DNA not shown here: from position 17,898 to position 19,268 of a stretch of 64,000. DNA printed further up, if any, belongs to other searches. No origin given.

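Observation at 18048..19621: Repeat-bounded 2.9-kb module encoding an unassigned membrane-anchored HTH protein and a lipoprotein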

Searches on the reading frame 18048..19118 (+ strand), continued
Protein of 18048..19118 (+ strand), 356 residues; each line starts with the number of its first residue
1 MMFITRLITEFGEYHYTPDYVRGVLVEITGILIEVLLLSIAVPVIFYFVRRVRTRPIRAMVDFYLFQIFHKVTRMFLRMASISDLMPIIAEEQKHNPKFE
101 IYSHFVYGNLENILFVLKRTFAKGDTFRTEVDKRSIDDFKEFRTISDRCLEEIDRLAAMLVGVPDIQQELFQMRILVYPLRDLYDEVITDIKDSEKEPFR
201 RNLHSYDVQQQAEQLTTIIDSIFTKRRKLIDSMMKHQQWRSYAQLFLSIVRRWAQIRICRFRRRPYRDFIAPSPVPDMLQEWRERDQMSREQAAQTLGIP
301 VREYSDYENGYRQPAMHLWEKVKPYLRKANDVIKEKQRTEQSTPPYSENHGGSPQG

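Call 51: search_solved_structures(query=A1, max_evalue=1)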
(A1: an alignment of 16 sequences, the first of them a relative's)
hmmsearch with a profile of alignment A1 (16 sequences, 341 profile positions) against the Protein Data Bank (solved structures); distinct sequences matched with E-value up to 1: 17.
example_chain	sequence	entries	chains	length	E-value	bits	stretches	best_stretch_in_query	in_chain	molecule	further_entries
7t8i_A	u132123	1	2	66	5.4e-05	25.5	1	280-327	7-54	Phage element (ICEBs1)transcriptional regulator (Xre family)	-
9iaq_A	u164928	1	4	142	0.0021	20.3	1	271-332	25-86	HTH cro/C1-type domain-containing protein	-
4yg1_A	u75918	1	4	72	0.0075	18.5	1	268-329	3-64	Antitoxin HipB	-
5k98_B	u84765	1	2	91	0.0079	18.4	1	268-331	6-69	Antitoxin HipB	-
2wiu_B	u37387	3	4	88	0.01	18.1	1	268-330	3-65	HTH-TYPE TRANSCRIPTIONAL REGULATOR HIPB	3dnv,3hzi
4z5h_A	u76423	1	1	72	0.012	17.9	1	269-330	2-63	Antitoxin HipB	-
4yg4_A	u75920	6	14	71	0.014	17.6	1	269-330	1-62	Antitoxin HipB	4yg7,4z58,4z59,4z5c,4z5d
8tac_A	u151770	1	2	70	0.028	16.6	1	277-328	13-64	DBP48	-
28tn_A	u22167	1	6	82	0.03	16.5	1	282-333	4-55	lambda repressor-like protein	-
2mez_A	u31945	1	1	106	0.064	15.5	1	278-329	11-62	Multiprotein Bridging Factor (MBP-like)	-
1y9q_A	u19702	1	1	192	0.23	13.6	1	271-331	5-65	transcriptional regulator, HTH_3 family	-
6lo8_E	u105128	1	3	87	0.37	12.9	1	121-151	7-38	Mitochondrial import inner membrane translocase subunit TIM9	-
3dxr_A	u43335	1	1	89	0.4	12.8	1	121-151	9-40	Mitochondrial import inner membrane translocase subunit TIM9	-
6rnz_A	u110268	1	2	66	0.48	12.6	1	279-326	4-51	HTH-type transcriptional regulator DdrOC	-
3fmy_A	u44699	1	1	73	0.56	12.3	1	275-323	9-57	HTH-type transcriptional regulator MQSA (ygiT/b3021)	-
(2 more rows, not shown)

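Call 55: search_protein_families(library=pfam, proteins=[P0174, P0182, P0183, P0185, P0176, P0145, P0149, P0151, P0171, P0162], max_evalue=0.01)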
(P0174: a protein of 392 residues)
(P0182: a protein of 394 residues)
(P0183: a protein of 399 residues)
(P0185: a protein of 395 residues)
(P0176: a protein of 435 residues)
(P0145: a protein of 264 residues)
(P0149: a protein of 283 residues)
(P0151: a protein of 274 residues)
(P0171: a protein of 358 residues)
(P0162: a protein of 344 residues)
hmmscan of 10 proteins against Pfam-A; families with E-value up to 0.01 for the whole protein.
P0174 (392 aa): 0 families

P0182 (394 aa): 0 families

P0183 (399 aa): 0 families

P0185 (395 aa): 0 families

P0176 (435 aa): 0 families

P0145 (264 aa): 0 families

P0149 (283 aa): 0 families

P0151 (274 aa): 0 families

P0171 (358 aa): 0 families

P0162 (344 aa): 1 family
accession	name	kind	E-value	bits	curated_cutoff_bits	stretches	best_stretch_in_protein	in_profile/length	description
PF01381.28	HTH_3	-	1.2e-05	25.6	23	1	288-335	1-48/55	Helix-turn-helix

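Call 67: search_protein_families(library=pfam, alignment_id=A1, max_evalue=1)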
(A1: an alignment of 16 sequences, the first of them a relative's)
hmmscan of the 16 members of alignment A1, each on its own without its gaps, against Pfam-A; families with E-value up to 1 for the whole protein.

A. member 1, P0001 (356 aa): 3 families
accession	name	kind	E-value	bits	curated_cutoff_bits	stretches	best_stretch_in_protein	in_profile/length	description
PF01381.28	HTH_3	-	6.3e-07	29.8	23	1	279-321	1-43/55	Helix-turn-helix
PF13560.12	HTH_31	-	0.00012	22.8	27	1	278-320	5-48/64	Helix-turn-helix domain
PF02252.23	PA28_C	-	0.13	12.4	20.9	1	207-245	60-98/145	Proteasome activator PA28, C-terminal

B. families by the number of members that match (of 16 scanned): 19 families
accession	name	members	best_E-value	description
PF01381.28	HTH_3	14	8.1e-08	Helix-turn-helix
PF13560.12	HTH_31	11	5e-06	Helix-turn-helix domain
PF12844.13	HTH_19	5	0.016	Helix-turn-helix domain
PF08281.18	Sigma70_r4_2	4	0.005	Sigma-70, region 4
PF15731.11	MqsA_antitoxin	3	0.018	Antitoxin component of bacterial toxin-antitoxin system, MqsA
PF13413.12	HTH_25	2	0.0033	Helix-turn-helix domain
PF00270.35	DEAD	2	0.024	DEAD/DEAH box helicase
PF04791.21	LMBR1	1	0.02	LMBR1-like membrane protein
PF20186.3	DUF6549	1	0.026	Family of unknown function (DUF6549)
PF18663.7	Pallilysin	1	0.07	Pallilysin beta barrel domain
PF03549.19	Tir_receptor_M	1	0.078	Translocated intimin receptor (Tir) intimin-binding domain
PF15386.11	Tantalus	1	0.08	Drosophila Tantalus-like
PF11067.13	DUF2868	1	0.086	Protein of unknown function (DUF2868)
PF14837.11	INTS5_N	1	0.11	Integrator complex subunit 5 N-terminus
PF02252.23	PA28_C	1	0.13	Proteasome activator PA28, C-terminal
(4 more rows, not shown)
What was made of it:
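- On XRE (HTH_3, Cro/C1-type) DNA-binding proteins: 14 of 16 family members match (call 67).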

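Call 71: search_protein_families(library=pfam, proteins=[L009:1928-3067:+, L009:4868-6307:+, L009:7592-9262:+, L010:1003-2424:-, L010:4110-4802:+, L011:1815-3197:+, L011:3242-3778:+, L013:5953-7542:+, L015:136-1077:+, L015:2137-3246:+], max_evalue=0.001)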
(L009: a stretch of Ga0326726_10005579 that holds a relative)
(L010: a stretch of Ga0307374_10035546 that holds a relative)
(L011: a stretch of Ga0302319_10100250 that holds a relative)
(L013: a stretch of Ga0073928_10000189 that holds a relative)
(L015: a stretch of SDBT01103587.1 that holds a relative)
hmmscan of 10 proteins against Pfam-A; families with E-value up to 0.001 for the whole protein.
L009:1928-3067:+ (379 aa): 3 families
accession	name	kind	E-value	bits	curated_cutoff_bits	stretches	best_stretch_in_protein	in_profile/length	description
PF07885.22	Ion_trans_2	-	2.3e-13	50.3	22.5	1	305-374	7-76/79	Ion channel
PF00805.28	Pentapeptide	-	8.6e-08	32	20.2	1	130-167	3-40/40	Pentapeptide repeats (8 copies)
PF13599.13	Pentapeptide_4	-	9.1e-06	26.1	38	1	109-170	12-73/78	Pentapeptide repeat region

L009:4868-6307:+ (479 aa): 1 family
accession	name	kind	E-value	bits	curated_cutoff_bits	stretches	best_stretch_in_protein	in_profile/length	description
PF16868.10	NMT1_3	-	5.4e-13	49.6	27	1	90-352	8-286/289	NMT1-like family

L009:7592-9262:+ (556 aa): 1 family
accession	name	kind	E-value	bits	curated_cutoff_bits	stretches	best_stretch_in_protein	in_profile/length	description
PF04966.18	OprB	-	4.7e-39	135.3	22.9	1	166-556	7-372/372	Carbohydrate-selective porin, OprB family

L010:1003-2424:- (473 aa): 0 families

L010:4110-4802:+ (230 aa): 0 families

L011:1815-3197:+ (460 aa): 0 families

L011:3242-3778:+ (178 aa): 0 families

L013:5953-7542:+ (529 aa): 2 families
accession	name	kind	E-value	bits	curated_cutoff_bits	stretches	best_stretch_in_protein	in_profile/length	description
PF00589.27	Phage_integrase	-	1.8e-12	47.8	27.1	1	377-493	54-167/172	Phage integrase family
PF01381.28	HTH_3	-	8e-05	23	23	1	289-328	1-40/55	Helix-turn-helix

L015:136-1077:+ (313 aa): 0 families

L015:2137-3246:+ (369 aa): 1 family
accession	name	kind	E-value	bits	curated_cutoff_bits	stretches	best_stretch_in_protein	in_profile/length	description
PF01844.29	HNH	-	0.00012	22.6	21.4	1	30-69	1-45/47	HNH endonuclease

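Call 73: fold_search(model_id=the predicted structure, library=viral)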
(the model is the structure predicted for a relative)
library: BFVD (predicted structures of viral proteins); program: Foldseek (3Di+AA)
matches with E <= 10: 803; with E <= 0.001: 0
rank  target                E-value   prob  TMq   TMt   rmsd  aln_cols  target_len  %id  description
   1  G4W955                7.3e-02  1.00  0.15  0.39  17.4        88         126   22  DNA binding protein [Tetrasphaera phage TJE1]
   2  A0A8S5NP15            1.0e-01  1.00  0.14  0.60   1.9        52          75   31  Helix-turn-helix domain protein [Myoviridae sp. ctSGm32]
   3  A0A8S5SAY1            1.1e-01  1.00  0.16  0.28  14.1       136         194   16  Antitoxin [Siphoviridae sp. ctJjf17]
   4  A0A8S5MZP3            1.2e-01  1.00  0.16  0.43   5.8        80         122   18  Helix-turn-helix domain protein [Siphoviridae sp. ct43U4]
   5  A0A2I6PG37            1.4e-01  0.33  0.17  0.12  29.6       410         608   10  (no name in the UniProt tables at hand)
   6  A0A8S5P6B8            1.5e-01  1.00  0.14  0.60   1.3        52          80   21  Helix-turn-helix domain protein [Siphoviridae sp. ctTwu10]
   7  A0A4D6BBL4            1.6e-01  1.00  0.16  0.16  10.5        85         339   22  (no name in the UniProt tables at hand)
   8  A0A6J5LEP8            1.8e-01  1.00  0.14  0.48  14.5        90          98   20  HTH_XRE domain containing protein [uncultured Caudovirales phage]
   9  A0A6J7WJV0            2.1e-01  0.15  0.13  0.08  34.8       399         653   12  Uncharacterized protein [uncultured Caudovirales phage]
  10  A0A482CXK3            2.2e-01  1.00  0.14  0.70   0.8        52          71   23  (no name in the UniProt tables at hand)
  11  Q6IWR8                2.5e-01  1.00  0.15  0.63   1.7        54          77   18  (no name in the UniProt tables at hand)
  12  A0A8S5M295            2.5e-01  1.00  0.13  0.65   1.5        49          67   31  Helix-turn-helix domain protein [Siphoviridae sp. cttDR14]
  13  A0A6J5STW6            2.5e-01  1.00  0.15  0.51   6.9        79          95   16  Couple_hipB, transcriptional regulator, y4mF family [uncultured Caudovirales phage]
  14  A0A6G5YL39            2.6e-01  1.00  0.15  0.77   2.1        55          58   27  (no name in the UniProt tables at hand)
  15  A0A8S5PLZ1            2.6e-01  1.00  0.14  0.44   7.3        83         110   20  Helix-turn-helix domain protein [Siphoviridae sp. ct8NQ14]
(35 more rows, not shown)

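Call 75: find_encoding_contigs(protein=P0001, flank=6000, max_places=8)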
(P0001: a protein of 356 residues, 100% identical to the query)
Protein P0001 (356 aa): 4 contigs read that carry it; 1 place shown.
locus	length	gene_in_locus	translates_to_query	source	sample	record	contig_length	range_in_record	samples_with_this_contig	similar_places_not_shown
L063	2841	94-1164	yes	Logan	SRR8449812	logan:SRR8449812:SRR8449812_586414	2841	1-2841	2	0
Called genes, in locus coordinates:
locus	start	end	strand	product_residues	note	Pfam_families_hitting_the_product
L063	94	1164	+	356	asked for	PF01381:HTH_3 (weak)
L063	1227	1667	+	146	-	-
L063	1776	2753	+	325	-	PF01797:Y1_Tnp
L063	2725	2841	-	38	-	?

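Call 78: search_protein_families(library=pfam, proteins=[L008:3054-3887:+, L008:4118-7585:+], max_evalue=0.01)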
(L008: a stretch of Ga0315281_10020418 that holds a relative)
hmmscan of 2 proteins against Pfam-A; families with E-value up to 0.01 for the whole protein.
L008:3054-3887:+ (277 aa): 6 families
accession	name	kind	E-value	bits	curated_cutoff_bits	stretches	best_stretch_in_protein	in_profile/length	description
PF01797.21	Y1_Tnp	-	7.6e-14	52.3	23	1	15-122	6-118/121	Transposase IS200 like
PF01381.28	HTH_3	-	1.1e-05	25.8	23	1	247-276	1-30/55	Helix-turn-helix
PF02954.25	HTH_8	-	0.00016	21.7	22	1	246-275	9-38/42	Bacterial regulatory protein, Fis family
PF13936.12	HTH_38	-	0.0012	19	27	1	252-275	17-40/44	Helix-turn-helix domain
PF13384.12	HTH_23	-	0.0017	18.6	24.6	1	252-275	15-37/50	Homeodomain-like domain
PF13542.12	HTH_Tnp_ISL3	-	0.006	16.5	27.4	0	250-276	23-47/51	Helix-turn-helix domain of transposase family ISL3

L008:4118-7585:+ (1155 aa): 4 families
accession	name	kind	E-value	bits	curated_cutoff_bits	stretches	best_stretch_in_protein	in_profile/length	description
PF07705.17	CARDB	-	2.9e-26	92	22.7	3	945-1031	23-98/101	CARDB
PF01833.30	TIG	-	1.9e-09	37.8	20.9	1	560-652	1-82/84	IPT/TIG domain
PF00413.30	Peptidase_M10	-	2.9e-08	34.2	24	1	662-824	1-159/159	Matrixin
PF24489.1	Ig_J_second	-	0.0029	18.1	27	0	877-910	49-83/105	Tip attachment protein J second Ig-like domain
